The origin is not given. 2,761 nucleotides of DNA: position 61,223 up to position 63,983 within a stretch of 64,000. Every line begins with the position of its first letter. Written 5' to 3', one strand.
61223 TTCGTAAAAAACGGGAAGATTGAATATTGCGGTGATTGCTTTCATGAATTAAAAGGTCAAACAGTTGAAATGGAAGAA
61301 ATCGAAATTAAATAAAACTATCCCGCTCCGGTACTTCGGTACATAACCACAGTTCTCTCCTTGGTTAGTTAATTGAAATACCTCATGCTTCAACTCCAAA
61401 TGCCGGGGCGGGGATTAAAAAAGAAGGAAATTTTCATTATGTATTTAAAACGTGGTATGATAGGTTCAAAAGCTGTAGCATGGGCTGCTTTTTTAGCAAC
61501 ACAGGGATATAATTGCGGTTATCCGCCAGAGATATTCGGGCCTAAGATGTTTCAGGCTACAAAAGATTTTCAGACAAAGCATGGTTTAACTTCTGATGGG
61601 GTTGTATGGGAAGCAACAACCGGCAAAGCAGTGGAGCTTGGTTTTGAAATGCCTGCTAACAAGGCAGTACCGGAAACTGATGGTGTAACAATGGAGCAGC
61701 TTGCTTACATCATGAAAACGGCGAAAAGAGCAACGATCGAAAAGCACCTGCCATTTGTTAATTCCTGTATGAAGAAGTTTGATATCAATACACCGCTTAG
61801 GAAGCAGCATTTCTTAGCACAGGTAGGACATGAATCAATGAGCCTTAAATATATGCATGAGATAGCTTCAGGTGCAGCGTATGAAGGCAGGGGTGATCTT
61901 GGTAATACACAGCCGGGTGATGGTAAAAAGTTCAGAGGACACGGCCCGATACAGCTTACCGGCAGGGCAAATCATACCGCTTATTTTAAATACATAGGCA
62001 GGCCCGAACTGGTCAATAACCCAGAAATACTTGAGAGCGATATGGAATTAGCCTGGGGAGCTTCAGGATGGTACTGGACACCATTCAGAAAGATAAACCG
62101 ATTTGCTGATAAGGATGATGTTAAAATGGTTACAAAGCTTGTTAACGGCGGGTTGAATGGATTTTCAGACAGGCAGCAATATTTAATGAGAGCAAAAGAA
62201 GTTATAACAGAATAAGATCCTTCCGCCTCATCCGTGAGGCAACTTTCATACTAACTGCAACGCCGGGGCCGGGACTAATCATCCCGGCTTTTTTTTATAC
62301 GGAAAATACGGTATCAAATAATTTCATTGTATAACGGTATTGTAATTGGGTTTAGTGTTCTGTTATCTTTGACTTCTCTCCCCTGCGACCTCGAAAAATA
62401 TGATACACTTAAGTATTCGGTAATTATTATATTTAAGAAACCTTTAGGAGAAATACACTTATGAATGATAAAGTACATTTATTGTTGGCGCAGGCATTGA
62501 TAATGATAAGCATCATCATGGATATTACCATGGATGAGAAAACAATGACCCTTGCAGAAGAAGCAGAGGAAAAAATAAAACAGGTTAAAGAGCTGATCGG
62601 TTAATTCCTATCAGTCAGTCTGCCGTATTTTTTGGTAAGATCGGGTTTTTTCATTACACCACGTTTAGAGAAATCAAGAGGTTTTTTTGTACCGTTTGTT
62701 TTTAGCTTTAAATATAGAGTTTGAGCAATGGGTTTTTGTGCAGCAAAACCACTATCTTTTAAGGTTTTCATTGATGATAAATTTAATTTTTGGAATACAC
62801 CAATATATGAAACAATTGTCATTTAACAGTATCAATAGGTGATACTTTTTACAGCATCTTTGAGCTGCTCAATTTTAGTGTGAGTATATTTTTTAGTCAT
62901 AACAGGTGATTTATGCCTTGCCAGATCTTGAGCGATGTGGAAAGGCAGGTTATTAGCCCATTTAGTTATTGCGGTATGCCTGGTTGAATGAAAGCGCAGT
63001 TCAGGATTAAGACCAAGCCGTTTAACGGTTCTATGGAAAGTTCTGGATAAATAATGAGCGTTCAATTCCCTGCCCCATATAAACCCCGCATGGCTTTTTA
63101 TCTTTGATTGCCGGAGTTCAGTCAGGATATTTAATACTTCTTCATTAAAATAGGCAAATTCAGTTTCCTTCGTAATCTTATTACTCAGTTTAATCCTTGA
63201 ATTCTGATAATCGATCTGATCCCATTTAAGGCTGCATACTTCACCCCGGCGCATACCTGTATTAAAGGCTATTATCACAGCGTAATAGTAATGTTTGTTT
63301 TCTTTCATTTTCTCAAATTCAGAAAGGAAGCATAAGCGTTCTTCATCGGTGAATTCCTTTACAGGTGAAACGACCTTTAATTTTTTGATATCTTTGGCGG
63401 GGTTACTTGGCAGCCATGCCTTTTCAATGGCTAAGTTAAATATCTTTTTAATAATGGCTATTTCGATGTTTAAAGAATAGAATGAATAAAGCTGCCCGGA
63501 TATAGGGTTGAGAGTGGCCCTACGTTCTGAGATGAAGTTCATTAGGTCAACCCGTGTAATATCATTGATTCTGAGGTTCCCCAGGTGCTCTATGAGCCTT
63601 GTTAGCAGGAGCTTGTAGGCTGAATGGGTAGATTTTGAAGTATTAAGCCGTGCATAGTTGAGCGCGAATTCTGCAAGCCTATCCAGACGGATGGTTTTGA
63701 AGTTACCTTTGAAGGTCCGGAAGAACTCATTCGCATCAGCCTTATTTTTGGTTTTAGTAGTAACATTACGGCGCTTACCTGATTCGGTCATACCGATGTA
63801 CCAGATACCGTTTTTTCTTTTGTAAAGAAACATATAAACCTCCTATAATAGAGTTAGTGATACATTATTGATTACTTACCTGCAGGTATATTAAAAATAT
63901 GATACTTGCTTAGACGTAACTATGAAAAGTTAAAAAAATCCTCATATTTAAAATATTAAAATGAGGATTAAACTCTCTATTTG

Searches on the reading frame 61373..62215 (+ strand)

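Call 12: search_protein_families(library=phrogs, proteins=[window:61373-62215:+], max_evalue=0.001)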
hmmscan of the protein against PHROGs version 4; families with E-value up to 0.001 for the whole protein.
window:61373-62215:+ (280 aa): 9 families
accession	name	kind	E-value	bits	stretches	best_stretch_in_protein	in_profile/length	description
phrog_181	-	lysis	1.1e-51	177.8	1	55-279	291-531/769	endolysin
phrog_9506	-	lysis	8.6e-48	164.7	1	114-278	11-193/330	endolysin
phrog_14712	-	moron, auxiliary metabolic gene and host takeover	2.5e-37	129.8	1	106-278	5-187/322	chitinase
phrog_34417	-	unknown function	6.5e-33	115.3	1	119-273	21-190/326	-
phrog_1519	-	lysis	1.6e-30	107.7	1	104-272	197-374/502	endolysin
phrog_317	-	lysis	3.9e-27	96.5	1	56-274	141-355/492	endolysin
phrog_26317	-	unknown function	1.1e-23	84.4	1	166-278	10-117/119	-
phrog_1493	-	lysis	1.9e-08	34.9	1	10-91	233-310/394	endolysin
phrog_2649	-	lysis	1.5e-06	29.3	1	23-87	173-236/261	endolysin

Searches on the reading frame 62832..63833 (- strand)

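Call 12: search_protein_families(library=phrogs, proteins=[window:62832-63833:-], max_evalue=0.001)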
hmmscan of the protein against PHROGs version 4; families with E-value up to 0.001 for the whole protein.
window:62832-63833:- (333 aa): 4 families
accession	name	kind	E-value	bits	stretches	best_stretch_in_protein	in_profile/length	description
phrog_1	-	integration and excision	9.5e-53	181.4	1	4-329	117-445/611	integrase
phrog_216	-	integration and excision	1.5e-31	110.6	1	129-331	23-236/301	integrase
phrog_7244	-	integration and excision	2.1e-05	24.9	1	77-208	103-225/263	integrase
phrog_7685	-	integration and excision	0.00051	20.7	1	237-331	141-235/240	integrase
